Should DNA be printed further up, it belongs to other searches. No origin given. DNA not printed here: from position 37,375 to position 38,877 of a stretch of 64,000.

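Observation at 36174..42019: Sigma54 signalling cassette: GAF-rich kinase, NtrC-type activator without a DNA-binding domain, sigma54 promoter, REC-PilZ output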

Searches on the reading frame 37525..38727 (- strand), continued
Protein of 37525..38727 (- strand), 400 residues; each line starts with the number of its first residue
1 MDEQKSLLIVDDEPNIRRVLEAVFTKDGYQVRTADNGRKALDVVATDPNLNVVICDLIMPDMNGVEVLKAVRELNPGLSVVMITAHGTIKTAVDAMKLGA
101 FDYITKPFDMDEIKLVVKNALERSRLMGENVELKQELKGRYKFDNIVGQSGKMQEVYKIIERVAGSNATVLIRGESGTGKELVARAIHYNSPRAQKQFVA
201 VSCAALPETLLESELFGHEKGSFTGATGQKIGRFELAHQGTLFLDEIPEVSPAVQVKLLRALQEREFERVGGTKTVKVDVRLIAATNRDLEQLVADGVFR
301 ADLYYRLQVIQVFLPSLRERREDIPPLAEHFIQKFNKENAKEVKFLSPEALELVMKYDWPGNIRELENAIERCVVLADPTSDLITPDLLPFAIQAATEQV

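Call 13: find_encoding_contigs(protein=P0007, flank=10000, max_places=2)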
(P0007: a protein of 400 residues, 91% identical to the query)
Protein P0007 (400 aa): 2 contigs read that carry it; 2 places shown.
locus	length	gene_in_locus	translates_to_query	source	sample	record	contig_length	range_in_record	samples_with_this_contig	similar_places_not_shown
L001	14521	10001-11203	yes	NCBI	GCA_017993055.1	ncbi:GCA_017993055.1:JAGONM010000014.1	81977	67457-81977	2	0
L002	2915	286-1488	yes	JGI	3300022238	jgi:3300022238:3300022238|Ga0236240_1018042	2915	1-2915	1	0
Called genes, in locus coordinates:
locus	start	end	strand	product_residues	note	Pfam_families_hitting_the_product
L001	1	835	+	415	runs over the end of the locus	PF13439:Glyco_transf_4, PF13579:Glyco_trans_4_4, PF00534:Glycos_transf_1, PF13692:Glyco_trans_1_4, PF13524:Glyco_trans_1_2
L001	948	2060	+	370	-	PF09314:DUF1972, PF13477:Glyco_trans_4_2, PF13439:Glyco_transf_4, PF13579:Glyco_trans_4_4, PF00534:Glycos_transf_1, PF13692:Glyco_trans_1_4, PF13524:Glyco_trans_1_2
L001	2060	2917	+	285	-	PF00535:Glycos_transf_2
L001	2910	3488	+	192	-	PF04138:GtrA_DPMS_TM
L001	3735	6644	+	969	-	-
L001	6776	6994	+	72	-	-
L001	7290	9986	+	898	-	PF01590:GAF, PF13185:GAF_2, PF13492:GAF_3, PF13492:GAF_3, PF01590:GAF, PF13185:GAF_2, PF00989:PAS, PF08448:PAS_4, +5 more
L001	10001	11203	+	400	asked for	PF00072:Response_reg, PF00158:Sigma54_activat, PF01078:Mg_chelatase (faint), PF14532:Sigma54_activ_2, PF07728:AAA_5 (weak), PF25601:AAA_lid_14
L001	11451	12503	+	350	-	PF00072:Response_reg, PF12945:PilZNR, PF07238:PilZ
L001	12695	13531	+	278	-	PF13240:Zn_Ribbon_1 (weak)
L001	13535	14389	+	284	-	PF01073:3Beta_HSD, PF01370:Epimerase, PF04321:RmlD_sub_bind, PF16363:GDP_Man_Dehyd, PF02719:Polysacc_synt_2, PF07993:NAD_binding_4 (weak)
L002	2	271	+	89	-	?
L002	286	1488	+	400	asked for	PF00072:Response_reg, PF00158:Sigma54_activat, PF01078:Mg_chelatase (faint), PF14532:Sigma54_activ_2, PF07728:AAA_5 (weak), PF25601:AAA_lid_14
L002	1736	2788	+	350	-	PF00072:Response_reg, PF12945:PilZNR, PF07238:PilZ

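Call 14: find_encoding_contigs(protein=P0070, flank=10000, max_places=2)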
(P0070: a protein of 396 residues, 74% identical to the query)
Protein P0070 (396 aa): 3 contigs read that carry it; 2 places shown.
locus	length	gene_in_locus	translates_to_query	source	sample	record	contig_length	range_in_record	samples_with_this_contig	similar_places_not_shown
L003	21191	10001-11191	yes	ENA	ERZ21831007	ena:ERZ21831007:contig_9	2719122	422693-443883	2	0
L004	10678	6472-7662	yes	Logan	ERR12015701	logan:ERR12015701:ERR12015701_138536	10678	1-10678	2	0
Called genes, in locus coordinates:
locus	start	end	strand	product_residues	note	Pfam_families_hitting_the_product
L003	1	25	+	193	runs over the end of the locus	PF02669:KdpC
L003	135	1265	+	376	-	PF02702:KdpD, PF00582:Usp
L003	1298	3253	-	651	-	PF00884:Sulfatase, PF01663:Phosphodiest, PF16347:SGSH_C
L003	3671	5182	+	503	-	PF01554:MatE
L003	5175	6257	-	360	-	PF01040:UbiA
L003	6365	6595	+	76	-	-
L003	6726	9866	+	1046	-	PF01590:GAF, PF13185:GAF_2, PF13492:GAF_3, PF13185:GAF_2, PF01590:GAF, PF13185:GAF_2, PF00512:HisKA, PF02518:HATPase_c, +5 more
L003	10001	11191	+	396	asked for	PF00072:Response_reg, PF00158:Sigma54_activat, PF01078:Mg_chelatase (faint), PF14532:Sigma54_activ_2, PF07728:AAA_5, PF25601:AAA_lid_14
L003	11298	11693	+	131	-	PF00072:Response_reg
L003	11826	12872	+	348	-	PF01118:Semialdhyde_dh, PF22698:Semialdhyde_dhC_1, PF02774:Semialdhyde_dhC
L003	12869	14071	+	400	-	PF01960:ArgJ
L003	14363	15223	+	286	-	PF00696:AA_kinase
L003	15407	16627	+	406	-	PF00202:Aminotran_3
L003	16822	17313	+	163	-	PF02861:Clp_N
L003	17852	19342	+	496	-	PF02861:Clp_N, PF02729:OTCace_N, PF00185:OTCace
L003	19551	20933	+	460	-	PF00206:Lyase_1, PF14698:ASL_C2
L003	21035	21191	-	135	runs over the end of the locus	PF13581:HATPase_c_2, PF02518:HATPase_c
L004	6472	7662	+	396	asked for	PF00072:Response_reg, PF00158:Sigma54_activat, PF01078:Mg_chelatase (faint), PF14532:Sigma54_activ_2, PF07728:AAA_5, PF25601:AAA_lid_14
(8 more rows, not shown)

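Call 15: find_encoding_contigs(protein=P0116, flank=10000, max_places=2)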
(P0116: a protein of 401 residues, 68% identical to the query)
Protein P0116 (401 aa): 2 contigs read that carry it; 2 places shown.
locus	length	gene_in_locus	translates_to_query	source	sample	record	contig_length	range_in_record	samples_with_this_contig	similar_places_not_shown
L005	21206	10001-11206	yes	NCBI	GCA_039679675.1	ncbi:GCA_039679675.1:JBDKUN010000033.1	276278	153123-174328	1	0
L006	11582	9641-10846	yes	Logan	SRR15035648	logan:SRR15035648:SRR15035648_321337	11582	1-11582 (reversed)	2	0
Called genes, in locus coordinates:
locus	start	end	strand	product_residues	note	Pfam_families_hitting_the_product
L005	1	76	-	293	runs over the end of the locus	PF00589:Phage_integrase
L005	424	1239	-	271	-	PF03412:Peptidase_C39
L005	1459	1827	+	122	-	PF13371:TPR_9 (faint), PF13431:TPR_17 (faint), PF21033:RMD1-3 (faint), PF13432:TPR_16, PF00515:TPR_1 (weak), PF07719:TPR_2 (weak), PF13424:TPR_12 (weak), PF13414:TPR_11, +4 more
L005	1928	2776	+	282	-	PF02517:Rce1-like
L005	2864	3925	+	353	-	-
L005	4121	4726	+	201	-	PF07638:Sigma70_ECF (weak), PF04542:Sigma70_r2, PF08281:Sigma70_r4_2, PF04545:Sigma70_r4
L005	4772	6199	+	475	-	PF13428:TPR_14 (faint), PF07719:TPR_2 (faint), PF13432:TPR_16 (faint), PF13181:TPR_8 (faint)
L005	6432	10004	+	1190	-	PF01590:GAF, PF13185:GAF_2, PF13492:GAF_3, PF13185:GAF_2, PF01590:GAF, PF13492:GAF_3, PF01590:GAF, PF13185:GAF_2, +10 more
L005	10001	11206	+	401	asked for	PF00072:Response_reg, PF00158:Sigma54_activat, PF01078:Mg_chelatase (faint), PF14532:Sigma54_activ_2, PF07728:AAA_5, PF25601:AAA_lid_14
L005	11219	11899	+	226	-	-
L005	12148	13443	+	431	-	PF12708:Pect-lyase_RHGA_epim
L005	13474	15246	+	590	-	PF00514:Arm (faint), PF03130:HEAT_PBS (faint), PF12717:Cnd1 (faint), PF02985:HEAT (faint), PF13513:HEAT_EZ (faint), PF13646:HEAT_2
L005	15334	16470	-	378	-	PF01435:Peptidase_M48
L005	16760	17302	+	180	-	PF00188:CAP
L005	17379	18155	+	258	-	PF03309:Pan_kinase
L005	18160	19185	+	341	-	PF01207:Dus, PF01791:DeoC (faint), PF00977:His_biosynth (weak)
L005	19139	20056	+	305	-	-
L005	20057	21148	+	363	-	PF02423:OCD_Mu_crystall (faint), PF01488:Shikimate_DH, PF00106:adh_short (weak), PF01118:Semialdhyde_dh (faint), PF02719:Polysacc_synt_2 (weak)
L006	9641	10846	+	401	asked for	PF00072:Response_reg, PF00158:Sigma54_activat, PF01078:Mg_chelatase (faint), PF14532:Sigma54_activ_2, PF07728:AAA_5, PF25601:AAA_lid_14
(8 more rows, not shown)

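Call 16: find_related_loci(query=window:37525-38727:-, collection=genome_contigs, flank=8000)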
Query window:37525-38727:- (400 aa) in genome_contigs; peptide patterns used: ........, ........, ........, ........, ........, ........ (x = any residue, [..] = any of these).
600 stretches matched a pattern (row limit reached: there are more); 600 encode a relative of the query (tblastn E <= 1e-3); the best 80 are kept; 80 distinct loci.
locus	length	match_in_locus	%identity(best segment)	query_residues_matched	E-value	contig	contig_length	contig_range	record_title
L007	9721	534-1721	52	1-399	7e-138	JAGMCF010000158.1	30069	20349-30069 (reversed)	MAG: Candidatus Cloacimonadota bacterium isolate RS_16_45 ZL425.bin.45.fa_158, whole genome shotgun sequence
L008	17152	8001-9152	53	4-390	2e-136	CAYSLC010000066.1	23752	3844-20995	MAG TPA_asm: uncultured Desulfobacteraceae bacterium isolate binchicken_co15_57 genome assembly, contig: NODE_1017_lengt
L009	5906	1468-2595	53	2-378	3e-132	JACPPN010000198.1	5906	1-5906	MAG: Acidobacteria bacterium isolate NC_groundwater_628_Ag_B-0.1um_65_34 B_1_S1_Biohub_coassembly_k141_2489270, whole ge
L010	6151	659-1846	53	2-399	7e-132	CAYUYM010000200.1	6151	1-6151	MAG TPA_asm: uncultured Chromatiales bacterium isolate SRP220891_co1_215 genome assembly, contig: NODE_25485_length_6151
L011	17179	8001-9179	51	1-396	7e-131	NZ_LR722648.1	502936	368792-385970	Buttiauxella massiliensis strain Marseille-P9829, whole genome shotgun sequence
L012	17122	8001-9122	54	5-377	8e-130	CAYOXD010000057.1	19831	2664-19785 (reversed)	MAG TPA_asm: uncultured Desulfobacterales bacterium isolate binchicken_co224_209 genome assembly, contig: NODE_2475_leng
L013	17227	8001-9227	49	3-400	6e-130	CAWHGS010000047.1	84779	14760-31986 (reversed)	MAG: uncultured delta proteobacterium isolate MFD00709.bin.2.5 genome assembly, contig: contig_75601, whole genome shotg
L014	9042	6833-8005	53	3-396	7e-130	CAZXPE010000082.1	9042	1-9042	MAG TPA_asm: uncultured bacterium isolate SRP090828_co1_86 genome assembly, contig: NODE_1530_length_9042_cov_9.100256,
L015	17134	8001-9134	54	7-390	2e-129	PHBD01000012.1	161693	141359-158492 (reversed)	MAG: Deltaproteobacteria bacterium HGW-Deltaproteobacteria-19 bjp_ig2102_scaffold_248, whole genome shotgun sequence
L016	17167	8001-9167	52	6-398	2e-129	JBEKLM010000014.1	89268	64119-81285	MAG: Verrucomicrobiia bacterium isolate SPRUCE 370 SPRUCE_370_14, whole genome shotgun sequence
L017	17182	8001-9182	53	7-399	1e-128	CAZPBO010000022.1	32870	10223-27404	MAG TPA_asm: uncultured Planctomycetota bacterium isolate binchicken_co6_430 genome assembly, contig: NODE_998_length_32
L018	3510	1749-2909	50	6-395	2e-131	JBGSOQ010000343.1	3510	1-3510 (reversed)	MAG: Ignavibacteriaceae bacterium isolate JTS-AC284 k141_2712574, whole genome shotgun sequence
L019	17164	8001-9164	51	6-395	1e-127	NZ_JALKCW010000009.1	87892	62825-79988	Hydrosulfovibrio ferrireducens strain CB1MN k141_26, whole genome shotgun sequence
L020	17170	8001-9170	51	6-398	9e-127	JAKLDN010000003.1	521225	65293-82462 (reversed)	MAG: Spirochaetes bacterium isolate RA.bin110 RA.bin110_3, whole genome shotgun sequence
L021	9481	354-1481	53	4-378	1e-125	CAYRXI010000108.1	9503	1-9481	MAG TPA_asm: uncultured Candidatus Sumerlaeota bacterium isolate binchicken_co40_80 genome assembly, contig: NODE_3300_l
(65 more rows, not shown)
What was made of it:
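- Tried and rejected: Genome-collection scan with the activator (call 16).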

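Call 19: find_encoding_contigs(protein=P0016, flank=10000, max_places=1)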
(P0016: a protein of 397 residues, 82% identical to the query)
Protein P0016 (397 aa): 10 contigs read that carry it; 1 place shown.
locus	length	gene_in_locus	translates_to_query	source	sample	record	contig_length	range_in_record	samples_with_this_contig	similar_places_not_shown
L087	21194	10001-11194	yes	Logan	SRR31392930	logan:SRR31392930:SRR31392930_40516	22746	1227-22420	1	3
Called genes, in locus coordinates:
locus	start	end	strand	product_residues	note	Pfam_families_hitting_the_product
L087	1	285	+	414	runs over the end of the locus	PF13439:Glyco_transf_4, PF13579:Glyco_trans_4_4, PF20706:GT4-conflict (faint), PF00534:Glycos_transf_1, PF13692:Glyco_trans_1_4, PF13524:Glyco_trans_1_2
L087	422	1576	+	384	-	PF09314:DUF1972, PF13439:Glyco_transf_4, PF13477:Glyco_trans_4_2, PF13579:Glyco_trans_4_4, PF20706:GT4-conflict (faint), PF00534:Glycos_transf_1, PF13692:Glyco_trans_1_4, PF13524:Glyco_trans_1_2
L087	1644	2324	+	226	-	PF00535:Glycos_transf_2, PF13641:Glyco_tranf_2_3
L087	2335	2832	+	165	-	PF04138:GtrA_DPMS_TM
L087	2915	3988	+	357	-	PF04015:DUF362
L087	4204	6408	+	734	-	PF01522:Polysacc_deac_1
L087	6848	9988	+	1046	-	PF01590:GAF, PF13185:GAF_2, PF13492:GAF_3, PF01590:GAF, PF13185:GAF_2, PF00989:PAS, PF08448:PAS_4, PF13426:PAS_9, +5 more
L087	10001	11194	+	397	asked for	PF00072:Response_reg, PF00158:Sigma54_activat, PF01078:Mg_chelatase (faint), PF14532:Sigma54_activ_2, PF07728:AAA_5, PF25601:AAA_lid_14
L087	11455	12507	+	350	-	PF00072:Response_reg, PF12945:PilZNR, PF07238:PilZ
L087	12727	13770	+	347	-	PF01118:Semialdhyde_dh, PF22698:Semialdhyde_dhC_1, PF02774:Semialdhyde_dhC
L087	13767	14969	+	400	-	PF01960:ArgJ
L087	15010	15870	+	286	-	PF00696:AA_kinase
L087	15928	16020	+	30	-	-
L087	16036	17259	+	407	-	PF00202:Aminotran_3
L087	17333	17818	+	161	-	PF02861:Clp_N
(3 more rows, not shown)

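Call 20: find_encoding_contigs(protein=P0027, flank=10000, max_places=1)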
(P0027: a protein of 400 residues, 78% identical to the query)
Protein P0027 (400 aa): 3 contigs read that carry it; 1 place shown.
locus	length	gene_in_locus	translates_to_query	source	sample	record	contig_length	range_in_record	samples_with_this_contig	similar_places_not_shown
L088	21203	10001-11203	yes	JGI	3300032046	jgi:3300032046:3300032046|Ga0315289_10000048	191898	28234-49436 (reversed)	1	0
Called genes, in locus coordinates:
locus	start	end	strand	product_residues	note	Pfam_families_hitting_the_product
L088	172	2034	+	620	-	PF13520:AA_permease_2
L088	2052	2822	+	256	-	PF01740:STAS (weak), PF00582:Usp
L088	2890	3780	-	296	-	PF03446:NAD_binding_2, PF03807:F420_oxidored (weak), PF14833:NAD_binding_11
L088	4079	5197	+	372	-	-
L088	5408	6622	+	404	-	-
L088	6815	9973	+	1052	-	PF01590:GAF, PF13185:GAF_2, PF13492:GAF_3, PF01590:GAF, PF13185:GAF_2, PF00989:PAS, PF08448:PAS_4, PF13426:PAS_9, +5 more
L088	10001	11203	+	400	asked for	PF00072:Response_reg, PF00158:Sigma54_activat, PF01078:Mg_chelatase (faint), PF14532:Sigma54_activ_2, PF07728:AAA_5 (weak), PF25601:AAA_lid_14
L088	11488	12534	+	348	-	PF00072:Response_reg, PF12945:PilZNR, PF07238:PilZ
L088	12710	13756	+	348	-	PF01118:Semialdhyde_dh, PF22698:Semialdhyde_dhC_1, PF02774:Semialdhyde_dhC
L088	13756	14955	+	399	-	PF01960:ArgJ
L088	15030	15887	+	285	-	PF00696:AA_kinase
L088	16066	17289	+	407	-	PF00202:Aminotran_3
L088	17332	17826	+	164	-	PF02861:Clp_N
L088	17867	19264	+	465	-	PF02861:Clp_N, PF02729:OTCace_N, PF00185:OTCace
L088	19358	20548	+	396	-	PF00764:Arginosuc_synth, PF20979:Arginosuc_syn_C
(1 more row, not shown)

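Call 21: find_encoding_contigs(protein=P0061, flank=10000, max_places=1)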
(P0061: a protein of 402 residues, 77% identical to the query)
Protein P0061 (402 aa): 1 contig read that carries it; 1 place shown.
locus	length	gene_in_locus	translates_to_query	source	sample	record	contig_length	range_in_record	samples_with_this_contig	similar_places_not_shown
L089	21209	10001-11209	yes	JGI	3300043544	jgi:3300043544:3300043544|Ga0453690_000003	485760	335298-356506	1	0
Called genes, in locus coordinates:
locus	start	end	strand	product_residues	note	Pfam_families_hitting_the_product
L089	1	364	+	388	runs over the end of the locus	PF13439:Glyco_transf_4, PF13579:Glyco_trans_4_4, PF00534:Glycos_transf_1, PF13692:Glyco_trans_1_4, PF13524:Glyco_trans_1_2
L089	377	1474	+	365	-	PF09314:DUF1972, PF13439:Glyco_transf_4, PF13477:Glyco_trans_4_2 (weak), PF13579:Glyco_trans_4_4, PF00534:Glycos_transf_1, PF13692:Glyco_trans_1_4, PF13524:Glyco_trans_1_2 (weak)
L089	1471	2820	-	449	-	PF14885:GHL15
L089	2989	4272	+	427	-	-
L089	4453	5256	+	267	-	PF00535:Glycos_transf_2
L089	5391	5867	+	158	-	PF04138:GtrA_DPMS_TM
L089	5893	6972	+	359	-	PF04015:DUF362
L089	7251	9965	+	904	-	PF01590:GAF, PF13185:GAF_2, PF13492:GAF_3, PF01590:GAF, PF13185:GAF_2, PF00989:PAS, PF08448:PAS_4, PF12860:PAS_7, +5 more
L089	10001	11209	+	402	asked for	PF00072:Response_reg, PF00158:Sigma54_activat, PF01078:Mg_chelatase (faint), PF14532:Sigma54_activ_2, PF07728:AAA_5 (weak), PF25601:AAA_lid_14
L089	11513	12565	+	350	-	PF00072:Response_reg, PF12945:PilZNR, PF07238:PilZ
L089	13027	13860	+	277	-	PF01118:Semialdhyde_dh, PF22698:Semialdhyde_dhC_1, PF02774:Semialdhyde_dhC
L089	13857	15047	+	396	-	PF01960:ArgJ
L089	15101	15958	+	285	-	PF00696:AA_kinase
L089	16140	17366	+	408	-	PF00202:Aminotran_3, PF00155:Aminotran_1_2 (weak)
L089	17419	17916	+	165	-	PF02861:Clp_N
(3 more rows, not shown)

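Call 22: find_encoding_contigs(protein=P0090, flank=10000, max_places=1)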
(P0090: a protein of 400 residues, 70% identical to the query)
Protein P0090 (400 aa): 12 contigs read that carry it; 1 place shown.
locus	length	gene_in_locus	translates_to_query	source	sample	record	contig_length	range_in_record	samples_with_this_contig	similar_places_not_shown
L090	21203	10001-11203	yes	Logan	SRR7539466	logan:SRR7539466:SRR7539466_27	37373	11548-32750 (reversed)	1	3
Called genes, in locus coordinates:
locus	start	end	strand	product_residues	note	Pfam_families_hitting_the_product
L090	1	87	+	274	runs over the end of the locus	PF00809:Pterin_bind, PF03599:CdhD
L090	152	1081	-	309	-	PF00294:PfkB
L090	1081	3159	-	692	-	PF07944:Beta-AFase-like_GH127_cat, PF20736:Glyco_hydro127M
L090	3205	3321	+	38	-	-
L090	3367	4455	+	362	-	-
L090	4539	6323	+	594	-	PF00664:ABC_membrane, PF00005:ABC_tran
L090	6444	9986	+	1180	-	PF01590:GAF, PF13185:GAF_2, PF13492:GAF_3, PF01590:GAF, PF13185:GAF_2, PF13492:GAF_3, PF13185:GAF_2, PF01590:GAF, +8 more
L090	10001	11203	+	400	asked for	PF00072:Response_reg, PF00158:Sigma54_activat, PF01078:Mg_chelatase (faint), PF14532:Sigma54_activ_2, PF07728:AAA_5, PF25601:AAA_lid_14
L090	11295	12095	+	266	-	PF07963:N_methyl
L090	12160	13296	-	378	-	PF01435:Peptidase_M48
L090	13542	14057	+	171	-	PF00188:CAP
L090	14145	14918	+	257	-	PF03309:Pan_kinase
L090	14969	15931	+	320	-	PF01207:Dus, PF01180:DHO_dh (faint)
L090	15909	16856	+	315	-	-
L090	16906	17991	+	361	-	PF01488:Shikimate_DH, PF01118:Semialdhyde_dh (weak)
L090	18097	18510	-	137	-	PF01842:ACT (weak), PF13291:ACT_4 (faint), PF19571:ACT_8, PF22190:TTHA0829-like_ACT (faint), PF22629:ACT_AHAS_ss (faint), PF22754:bHLH-TF_ACT-like_plant (faint)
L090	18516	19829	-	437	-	PF00501:AMP-binding, PF14535:AMP-binding_C_2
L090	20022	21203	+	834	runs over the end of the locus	PF08305:NPCBM, PF02065:Melibiase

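Call 23: find_encoding_contigs(protein=P0112, flank=10000, max_places=1)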
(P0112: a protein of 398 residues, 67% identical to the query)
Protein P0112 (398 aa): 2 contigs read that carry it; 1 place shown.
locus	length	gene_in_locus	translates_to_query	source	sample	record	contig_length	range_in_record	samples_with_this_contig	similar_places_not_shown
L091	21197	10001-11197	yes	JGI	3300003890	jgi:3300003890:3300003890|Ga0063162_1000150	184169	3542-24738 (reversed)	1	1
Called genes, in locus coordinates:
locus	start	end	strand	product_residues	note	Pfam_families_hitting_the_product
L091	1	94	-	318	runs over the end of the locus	PF02541:Ppx-GppA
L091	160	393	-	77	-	PF09723:Zn_ribbon_8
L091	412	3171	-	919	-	PF01578:Cytochrom_C_asm, PF16327:CcmF_C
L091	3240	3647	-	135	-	PF03100:CcmE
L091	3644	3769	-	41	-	PF20077:CcmD_alt (weak)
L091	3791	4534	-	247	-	PF05685:Uma2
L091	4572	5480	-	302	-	PF01578:Cytochrom_C_asm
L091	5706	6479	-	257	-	PF01061:ABC2_membrane (weak), PF03379:CcmB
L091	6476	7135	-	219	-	PF00005:ABC_tran, PF13304:AAA_21 (faint)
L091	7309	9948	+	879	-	PF01590:GAF, PF13185:GAF_2, PF13492:GAF_3, PF01590:GAF, PF13185:GAF_2, PF13492:GAF_3, PF00989:PAS, PF08448:PAS_4, +3 more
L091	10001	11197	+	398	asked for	PF00072:Response_reg, PF00158:Sigma54_activat, PF01078:Mg_chelatase (weak), PF14532:Sigma54_activ_2, PF07728:AAA_5, PF25601:AAA_lid_14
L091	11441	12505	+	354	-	PF00072:Response_reg, PF07238:PilZ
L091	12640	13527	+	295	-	PF13240:Zn_Ribbon_1 (weak)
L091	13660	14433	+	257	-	PF00702:Hydrolase, PF13344:Hydrolase_6, PF13419:HAD_2 (faint), PF13242:Hydrolase_like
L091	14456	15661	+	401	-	PF02746:MR_MLE_N, PF13378:MR_MLE_C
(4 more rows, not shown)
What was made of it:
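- Kinase and activator are adjacent in 9 of 9 lineages (calls 13-15, 19-23).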
